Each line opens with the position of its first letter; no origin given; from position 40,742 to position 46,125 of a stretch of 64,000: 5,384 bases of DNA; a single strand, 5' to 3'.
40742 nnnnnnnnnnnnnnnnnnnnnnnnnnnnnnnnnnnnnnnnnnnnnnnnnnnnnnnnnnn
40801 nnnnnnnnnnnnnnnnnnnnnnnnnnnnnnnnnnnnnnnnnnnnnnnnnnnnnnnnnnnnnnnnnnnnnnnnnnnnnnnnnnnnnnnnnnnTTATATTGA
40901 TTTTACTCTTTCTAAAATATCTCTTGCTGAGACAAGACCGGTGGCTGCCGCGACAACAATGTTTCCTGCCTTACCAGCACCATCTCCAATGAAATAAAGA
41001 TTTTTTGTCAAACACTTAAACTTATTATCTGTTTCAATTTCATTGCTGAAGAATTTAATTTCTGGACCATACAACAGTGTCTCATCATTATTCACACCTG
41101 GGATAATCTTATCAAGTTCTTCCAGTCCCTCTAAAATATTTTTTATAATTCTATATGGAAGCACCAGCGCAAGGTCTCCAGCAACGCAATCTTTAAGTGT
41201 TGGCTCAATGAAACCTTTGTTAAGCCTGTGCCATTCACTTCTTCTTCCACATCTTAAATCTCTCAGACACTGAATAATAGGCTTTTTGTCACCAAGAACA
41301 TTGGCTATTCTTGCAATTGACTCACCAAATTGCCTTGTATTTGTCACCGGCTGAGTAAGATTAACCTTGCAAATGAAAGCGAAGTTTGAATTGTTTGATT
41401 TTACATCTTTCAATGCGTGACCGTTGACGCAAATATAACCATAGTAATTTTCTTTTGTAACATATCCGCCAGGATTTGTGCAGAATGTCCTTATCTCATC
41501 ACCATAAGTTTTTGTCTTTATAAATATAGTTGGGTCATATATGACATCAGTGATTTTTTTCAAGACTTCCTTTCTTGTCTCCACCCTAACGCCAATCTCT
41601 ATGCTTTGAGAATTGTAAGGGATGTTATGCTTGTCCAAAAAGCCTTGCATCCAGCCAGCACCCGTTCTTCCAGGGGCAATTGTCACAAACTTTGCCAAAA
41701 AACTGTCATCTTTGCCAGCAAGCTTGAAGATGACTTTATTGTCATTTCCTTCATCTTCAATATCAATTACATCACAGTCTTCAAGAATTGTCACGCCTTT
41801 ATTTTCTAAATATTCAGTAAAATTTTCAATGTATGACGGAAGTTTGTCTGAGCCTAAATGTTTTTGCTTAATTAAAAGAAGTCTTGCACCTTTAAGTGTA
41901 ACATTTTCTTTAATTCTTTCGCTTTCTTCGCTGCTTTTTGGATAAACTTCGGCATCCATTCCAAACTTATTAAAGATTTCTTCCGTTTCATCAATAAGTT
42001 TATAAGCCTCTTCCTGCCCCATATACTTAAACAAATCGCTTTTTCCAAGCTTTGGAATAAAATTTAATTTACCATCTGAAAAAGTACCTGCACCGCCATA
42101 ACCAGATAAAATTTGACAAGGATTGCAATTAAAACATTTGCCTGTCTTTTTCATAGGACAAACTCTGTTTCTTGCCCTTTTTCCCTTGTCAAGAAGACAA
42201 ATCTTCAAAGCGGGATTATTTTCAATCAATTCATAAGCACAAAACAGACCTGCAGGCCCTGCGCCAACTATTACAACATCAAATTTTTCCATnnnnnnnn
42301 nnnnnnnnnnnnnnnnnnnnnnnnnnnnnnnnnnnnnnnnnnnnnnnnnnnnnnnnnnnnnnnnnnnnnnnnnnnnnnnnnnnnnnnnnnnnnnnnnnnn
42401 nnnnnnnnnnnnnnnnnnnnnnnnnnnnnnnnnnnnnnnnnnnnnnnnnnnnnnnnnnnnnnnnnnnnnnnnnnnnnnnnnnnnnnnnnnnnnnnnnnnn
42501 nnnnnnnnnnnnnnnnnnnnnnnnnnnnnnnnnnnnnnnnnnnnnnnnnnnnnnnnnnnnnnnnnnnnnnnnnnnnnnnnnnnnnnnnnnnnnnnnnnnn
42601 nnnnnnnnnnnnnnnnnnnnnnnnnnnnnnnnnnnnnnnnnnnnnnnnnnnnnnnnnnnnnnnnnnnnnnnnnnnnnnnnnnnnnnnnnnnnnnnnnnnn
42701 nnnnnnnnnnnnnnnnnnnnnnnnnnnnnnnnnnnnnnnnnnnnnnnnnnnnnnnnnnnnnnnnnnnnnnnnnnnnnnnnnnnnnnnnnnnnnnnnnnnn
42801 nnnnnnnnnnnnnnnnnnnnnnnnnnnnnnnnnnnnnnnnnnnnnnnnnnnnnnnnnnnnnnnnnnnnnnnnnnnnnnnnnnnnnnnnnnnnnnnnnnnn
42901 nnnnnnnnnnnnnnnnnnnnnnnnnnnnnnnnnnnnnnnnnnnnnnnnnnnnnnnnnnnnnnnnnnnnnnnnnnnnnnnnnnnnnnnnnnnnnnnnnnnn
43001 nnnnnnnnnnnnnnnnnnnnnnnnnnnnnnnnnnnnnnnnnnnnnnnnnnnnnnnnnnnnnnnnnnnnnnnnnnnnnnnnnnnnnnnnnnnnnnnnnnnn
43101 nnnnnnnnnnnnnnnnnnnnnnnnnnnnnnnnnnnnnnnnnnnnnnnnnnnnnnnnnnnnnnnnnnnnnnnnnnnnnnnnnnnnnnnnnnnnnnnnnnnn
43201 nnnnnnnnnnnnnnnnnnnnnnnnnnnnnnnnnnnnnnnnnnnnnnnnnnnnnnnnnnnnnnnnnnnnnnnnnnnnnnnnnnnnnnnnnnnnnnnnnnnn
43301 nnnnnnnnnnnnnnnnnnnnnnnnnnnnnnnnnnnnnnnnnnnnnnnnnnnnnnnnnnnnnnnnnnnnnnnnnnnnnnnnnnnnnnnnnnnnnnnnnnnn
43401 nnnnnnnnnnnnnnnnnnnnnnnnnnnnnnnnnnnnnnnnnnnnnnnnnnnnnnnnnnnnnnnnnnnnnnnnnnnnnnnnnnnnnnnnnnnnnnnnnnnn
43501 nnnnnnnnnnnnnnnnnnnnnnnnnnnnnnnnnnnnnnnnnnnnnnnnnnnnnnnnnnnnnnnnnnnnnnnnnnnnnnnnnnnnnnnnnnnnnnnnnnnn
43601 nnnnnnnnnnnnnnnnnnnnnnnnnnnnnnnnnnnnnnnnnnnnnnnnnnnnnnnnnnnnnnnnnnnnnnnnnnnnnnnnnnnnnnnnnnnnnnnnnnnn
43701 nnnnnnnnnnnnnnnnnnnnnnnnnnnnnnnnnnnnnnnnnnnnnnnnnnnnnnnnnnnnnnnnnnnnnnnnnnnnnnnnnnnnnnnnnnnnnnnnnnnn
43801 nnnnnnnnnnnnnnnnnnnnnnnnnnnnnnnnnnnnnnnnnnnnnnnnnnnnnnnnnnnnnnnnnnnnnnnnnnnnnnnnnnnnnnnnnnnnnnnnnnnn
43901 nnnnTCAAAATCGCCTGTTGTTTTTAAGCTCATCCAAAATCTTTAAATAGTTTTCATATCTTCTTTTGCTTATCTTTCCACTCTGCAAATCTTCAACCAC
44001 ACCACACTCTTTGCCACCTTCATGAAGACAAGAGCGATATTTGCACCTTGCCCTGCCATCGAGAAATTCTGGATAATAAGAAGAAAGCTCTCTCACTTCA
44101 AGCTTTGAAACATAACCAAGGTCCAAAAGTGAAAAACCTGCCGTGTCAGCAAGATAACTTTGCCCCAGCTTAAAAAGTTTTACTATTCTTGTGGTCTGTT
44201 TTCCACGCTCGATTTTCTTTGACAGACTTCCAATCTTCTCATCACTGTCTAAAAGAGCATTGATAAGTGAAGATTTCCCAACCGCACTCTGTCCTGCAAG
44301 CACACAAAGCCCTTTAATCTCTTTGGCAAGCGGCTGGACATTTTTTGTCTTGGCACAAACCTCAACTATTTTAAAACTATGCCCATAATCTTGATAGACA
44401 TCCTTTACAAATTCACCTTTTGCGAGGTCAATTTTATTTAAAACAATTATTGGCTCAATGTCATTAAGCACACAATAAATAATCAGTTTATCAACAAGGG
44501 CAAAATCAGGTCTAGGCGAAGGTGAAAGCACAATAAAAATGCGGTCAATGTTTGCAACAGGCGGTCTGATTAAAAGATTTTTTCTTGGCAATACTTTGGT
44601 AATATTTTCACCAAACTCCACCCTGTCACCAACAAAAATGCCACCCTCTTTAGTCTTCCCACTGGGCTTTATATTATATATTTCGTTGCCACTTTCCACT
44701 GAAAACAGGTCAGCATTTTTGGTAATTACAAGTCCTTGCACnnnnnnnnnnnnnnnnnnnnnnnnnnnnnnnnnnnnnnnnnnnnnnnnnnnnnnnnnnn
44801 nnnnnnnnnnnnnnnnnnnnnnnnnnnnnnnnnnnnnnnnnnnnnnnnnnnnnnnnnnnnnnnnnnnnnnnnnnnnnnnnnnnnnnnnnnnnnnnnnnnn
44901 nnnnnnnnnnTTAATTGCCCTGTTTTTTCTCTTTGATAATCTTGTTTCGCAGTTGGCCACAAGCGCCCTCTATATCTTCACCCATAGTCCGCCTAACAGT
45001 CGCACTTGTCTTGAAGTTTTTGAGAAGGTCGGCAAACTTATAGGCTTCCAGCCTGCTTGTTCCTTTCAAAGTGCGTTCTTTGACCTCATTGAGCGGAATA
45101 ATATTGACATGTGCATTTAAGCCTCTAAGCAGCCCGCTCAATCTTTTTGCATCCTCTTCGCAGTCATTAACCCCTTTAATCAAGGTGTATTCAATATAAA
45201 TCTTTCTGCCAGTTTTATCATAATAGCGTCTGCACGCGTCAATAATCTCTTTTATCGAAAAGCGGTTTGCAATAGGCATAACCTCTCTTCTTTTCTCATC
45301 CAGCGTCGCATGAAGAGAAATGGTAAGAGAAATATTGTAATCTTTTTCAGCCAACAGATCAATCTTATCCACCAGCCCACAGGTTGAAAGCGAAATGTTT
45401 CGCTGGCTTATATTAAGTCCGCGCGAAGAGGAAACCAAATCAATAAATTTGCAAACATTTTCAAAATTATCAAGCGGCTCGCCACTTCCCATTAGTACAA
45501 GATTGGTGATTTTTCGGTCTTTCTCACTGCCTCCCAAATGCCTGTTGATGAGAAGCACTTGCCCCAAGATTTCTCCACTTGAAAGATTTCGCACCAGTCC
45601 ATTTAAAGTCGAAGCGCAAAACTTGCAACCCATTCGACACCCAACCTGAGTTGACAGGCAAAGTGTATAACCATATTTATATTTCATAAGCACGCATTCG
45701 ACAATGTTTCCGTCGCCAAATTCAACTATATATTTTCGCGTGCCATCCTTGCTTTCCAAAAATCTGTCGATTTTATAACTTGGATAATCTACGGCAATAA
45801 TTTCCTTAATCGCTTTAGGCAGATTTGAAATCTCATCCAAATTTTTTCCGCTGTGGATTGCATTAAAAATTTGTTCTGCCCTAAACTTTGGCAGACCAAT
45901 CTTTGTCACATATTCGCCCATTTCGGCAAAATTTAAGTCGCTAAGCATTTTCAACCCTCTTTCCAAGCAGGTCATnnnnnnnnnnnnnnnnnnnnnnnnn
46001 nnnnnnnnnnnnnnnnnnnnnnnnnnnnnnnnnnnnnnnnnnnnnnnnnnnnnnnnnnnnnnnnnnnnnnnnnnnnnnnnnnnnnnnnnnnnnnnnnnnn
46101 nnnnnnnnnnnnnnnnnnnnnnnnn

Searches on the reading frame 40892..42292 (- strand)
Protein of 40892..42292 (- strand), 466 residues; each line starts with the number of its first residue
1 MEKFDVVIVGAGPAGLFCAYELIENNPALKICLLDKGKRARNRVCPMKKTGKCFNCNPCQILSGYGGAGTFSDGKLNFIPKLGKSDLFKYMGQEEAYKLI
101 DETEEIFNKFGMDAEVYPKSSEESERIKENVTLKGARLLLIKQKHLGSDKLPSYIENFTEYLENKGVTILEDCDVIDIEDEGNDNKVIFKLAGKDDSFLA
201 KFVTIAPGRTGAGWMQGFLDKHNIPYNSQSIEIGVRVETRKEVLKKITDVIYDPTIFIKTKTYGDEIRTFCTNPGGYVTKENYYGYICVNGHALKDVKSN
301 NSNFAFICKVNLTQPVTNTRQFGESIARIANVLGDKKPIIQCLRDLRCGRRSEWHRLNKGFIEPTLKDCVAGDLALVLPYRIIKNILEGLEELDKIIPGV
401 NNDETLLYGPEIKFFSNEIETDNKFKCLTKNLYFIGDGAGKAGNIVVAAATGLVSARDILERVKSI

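Call 8: search_protein_families(library=pfam, proteins=[window:40892-42292:-])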
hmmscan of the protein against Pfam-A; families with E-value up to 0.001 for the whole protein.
window:40892-42292:- (466 aa): 10 families
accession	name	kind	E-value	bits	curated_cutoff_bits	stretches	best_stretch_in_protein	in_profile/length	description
PF21688.3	FAD-depend_C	-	1.2e-11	45.7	27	1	261-412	40-195/197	FAD-dependent protein, C-terminal domain-like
PF07992.20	Pyr_redox_2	-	7.7e-10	39.1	26.1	1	4-50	1-45/291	Pyridine nucleotide-disulphide oxidoreductase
PF01266.30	DAO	-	2.4e-08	34.4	27.9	1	5-39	1-33/353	FAD dependent oxidoreductase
PF03486.20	HI0933_like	-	1.1e-06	28.7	50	1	5-71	2-69/244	HI0933-like protein Rossmann domain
PF01946.23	Thi4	-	1.2e-06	28.4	26.2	1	4-36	18-49/235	Thi4 family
PF05834.18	Lycopene_cycl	-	4.3e-06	26.5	23.4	1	5-39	1-35/380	Lycopene cyclase protein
PF13738.12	Pyr_redox_3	-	3.1e-05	23.8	30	0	7-38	1-31/305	Pyridine nucleotide-disulphide oxidoreductase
PF00890.30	FAD_binding_2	-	0.00012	21.9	20.4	1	5-40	1-34/414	FAD binding domain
PF13450.12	NAD_binding_8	-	0.00026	21.7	21.9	1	8-39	1-30/68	NAD(P)-binding Rossmann-like domain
PF01134.28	GIDA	-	0.00026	20.6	22.1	0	388-464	321-388/391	Glucose inhibited division protein A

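Call 28: find_encoding_contigs(protein=window:40892-42292:-, flank=1500, max_places=10)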
Protein window:40892-42292:- (466 aa): 23 contigs read that carry it; 10 places shown.
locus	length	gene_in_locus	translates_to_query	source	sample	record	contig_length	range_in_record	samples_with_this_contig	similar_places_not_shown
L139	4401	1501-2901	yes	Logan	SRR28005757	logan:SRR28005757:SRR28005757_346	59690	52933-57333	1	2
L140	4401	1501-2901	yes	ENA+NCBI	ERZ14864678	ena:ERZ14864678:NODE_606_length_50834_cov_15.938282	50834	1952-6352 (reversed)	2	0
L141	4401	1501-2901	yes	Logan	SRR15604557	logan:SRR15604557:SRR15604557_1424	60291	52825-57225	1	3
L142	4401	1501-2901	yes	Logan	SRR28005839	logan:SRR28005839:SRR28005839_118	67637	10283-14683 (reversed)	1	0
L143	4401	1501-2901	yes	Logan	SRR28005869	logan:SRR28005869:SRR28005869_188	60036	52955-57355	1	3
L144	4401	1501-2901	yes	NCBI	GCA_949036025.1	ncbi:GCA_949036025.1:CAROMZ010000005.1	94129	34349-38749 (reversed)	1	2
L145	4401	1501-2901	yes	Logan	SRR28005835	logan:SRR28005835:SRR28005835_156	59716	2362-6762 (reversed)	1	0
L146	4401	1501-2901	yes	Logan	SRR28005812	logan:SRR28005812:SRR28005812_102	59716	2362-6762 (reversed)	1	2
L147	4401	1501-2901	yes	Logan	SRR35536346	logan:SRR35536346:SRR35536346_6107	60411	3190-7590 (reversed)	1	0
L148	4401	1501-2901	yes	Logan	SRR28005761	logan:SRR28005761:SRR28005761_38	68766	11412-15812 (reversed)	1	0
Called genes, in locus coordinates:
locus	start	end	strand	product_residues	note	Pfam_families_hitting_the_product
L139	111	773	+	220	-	PF00834:Ribul_P_3_epim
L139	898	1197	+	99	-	-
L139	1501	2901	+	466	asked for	PF01266:DAO (faint), PF01946:Thi4 (weak), PF03486:HI0933_like (weak), PF05834:Lycopene_cycl (weak), PF07992:Pyr_redox_2 (faint), PF21688:FAD-depend_C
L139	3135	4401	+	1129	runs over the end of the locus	PF09479:Flg_new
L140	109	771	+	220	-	PF00834:Ribul_P_3_epim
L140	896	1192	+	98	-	-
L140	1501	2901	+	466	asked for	PF01266:DAO (faint), PF01946:Thi4 (weak), PF03486:HI0933_like (weak), PF05834:Lycopene_cycl (weak), PF07992:Pyr_redox_2 (faint), PF21688:FAD-depend_C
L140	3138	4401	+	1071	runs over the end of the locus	?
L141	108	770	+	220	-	PF00834:Ribul_P_3_epim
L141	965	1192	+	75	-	-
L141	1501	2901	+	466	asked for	PF01266:DAO (faint), PF01946:Thi4 (weak), PF03486:HI0933_like (weak), PF05834:Lycopene_cycl (weak), PF07992:Pyr_redox_2 (faint), PF21688:FAD-depend_C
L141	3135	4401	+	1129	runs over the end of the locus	PF09479:Flg_new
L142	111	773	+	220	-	PF00834:Ribul_P_3_epim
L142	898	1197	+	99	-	-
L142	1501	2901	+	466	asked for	PF01266:DAO (faint), PF01946:Thi4 (weak), PF03486:HI0933_like (weak), PF05834:Lycopene_cycl (weak), PF07992:Pyr_redox_2 (faint), PF21688:FAD-depend_C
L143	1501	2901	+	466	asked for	PF01266:DAO (faint), PF01946:Thi4 (weak), PF03486:HI0933_like (weak), PF05834:Lycopene_cycl (weak), PF07992:Pyr_redox_2 (faint), PF21688:FAD-depend_C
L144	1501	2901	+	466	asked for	PF01266:DAO (faint), PF01946:Thi4 (weak), PF03486:HI0933_like (weak), PF05834:Lycopene_cycl (weak), PF07992:Pyr_redox_2 (faint), PF21688:FAD-depend_C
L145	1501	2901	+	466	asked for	PF01266:DAO (faint), PF01946:Thi4 (weak), PF03486:HI0933_like (weak), PF05834:Lycopene_cycl (weak), PF07992:Pyr_redox_2 (faint), PF21688:FAD-depend_C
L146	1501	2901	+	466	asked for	PF01266:DAO (faint), PF01946:Thi4 (weak), PF03486:HI0933_like (weak), PF05834:Lycopene_cycl (weak), PF07992:Pyr_redox_2 (faint), PF21688:FAD-depend_C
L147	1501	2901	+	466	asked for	PF01266:DAO (faint), PF01946:Thi4 (weak), PF03486:HI0933_like (weak), PF05834:Lycopene_cycl (weak), PF07992:Pyr_redox_2 (faint), PF21688:FAD-depend_C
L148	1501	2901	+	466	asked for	PF01266:DAO (faint), PF01946:Thi4 (weak), PF03486:HI0933_like (weak), PF05834:Lycopene_cycl (weak), PF07992:Pyr_redox_2 (faint), PF21688:FAD-depend_C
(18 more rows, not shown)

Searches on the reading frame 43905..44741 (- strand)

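Call 49: search_protein_families(library=pfam, proteins=[window:43905-44741:-], max_evalue=0.01)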
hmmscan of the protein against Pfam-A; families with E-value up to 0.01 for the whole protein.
window:43905-44741:- (278 aa): 5 families
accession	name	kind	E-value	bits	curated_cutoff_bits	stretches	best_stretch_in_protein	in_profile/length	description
PF03193.22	RsgA_GTPase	-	1.2e-37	129.8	30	1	50-208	1-173/174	RsgA GTPase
PF01926.29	MMR_HSR1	-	5.3e-07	30.2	21.9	1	147-206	3-57/113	50S ribosome-binding GTPase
PF16745.11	RsgA_N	-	0.0023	18.1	27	1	2-45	1-46/54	RsgA N-terminal domain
PF02421.24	FeoB_N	-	0.0023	17.9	27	0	146-173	3-30/156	Ferrous iron transport protein B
PF00009.33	GTP_EFTU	-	0.0089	16.1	26.5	0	89-123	116-150/188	Elongation factor Tu GTP binding domain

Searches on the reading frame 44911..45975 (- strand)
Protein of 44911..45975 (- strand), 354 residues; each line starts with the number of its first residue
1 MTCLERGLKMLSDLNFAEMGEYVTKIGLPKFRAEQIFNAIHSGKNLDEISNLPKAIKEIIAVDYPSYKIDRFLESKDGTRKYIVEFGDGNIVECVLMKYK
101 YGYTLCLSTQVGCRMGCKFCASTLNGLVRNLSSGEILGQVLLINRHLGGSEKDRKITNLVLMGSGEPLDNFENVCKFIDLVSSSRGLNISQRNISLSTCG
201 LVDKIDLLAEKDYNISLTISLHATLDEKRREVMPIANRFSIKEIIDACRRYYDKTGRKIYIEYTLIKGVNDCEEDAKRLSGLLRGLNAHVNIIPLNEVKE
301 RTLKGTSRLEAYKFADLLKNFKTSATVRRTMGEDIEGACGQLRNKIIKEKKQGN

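Call 49: search_protein_families(library=pfam, proteins=[window:44911-45975:-], max_evalue=0.01)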
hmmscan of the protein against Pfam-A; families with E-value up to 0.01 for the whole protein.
window:44911-45975:- (354 aa): 3 families
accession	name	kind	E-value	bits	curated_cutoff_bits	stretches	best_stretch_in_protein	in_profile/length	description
PF04055.27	Radical_SAM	-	2e-13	51.3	29.5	1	108-276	2-162/166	Radical SAM superfamily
PF21016.3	RlmN_N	-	1.7e-05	24.9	24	1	11-58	3-52/60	Ribosomal RNA large subunit methyltransferase N-terminal domain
PF13353.11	Fer4_12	-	0.0033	18.2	22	1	111-205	13-97/137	4Fe-4S single cluster domain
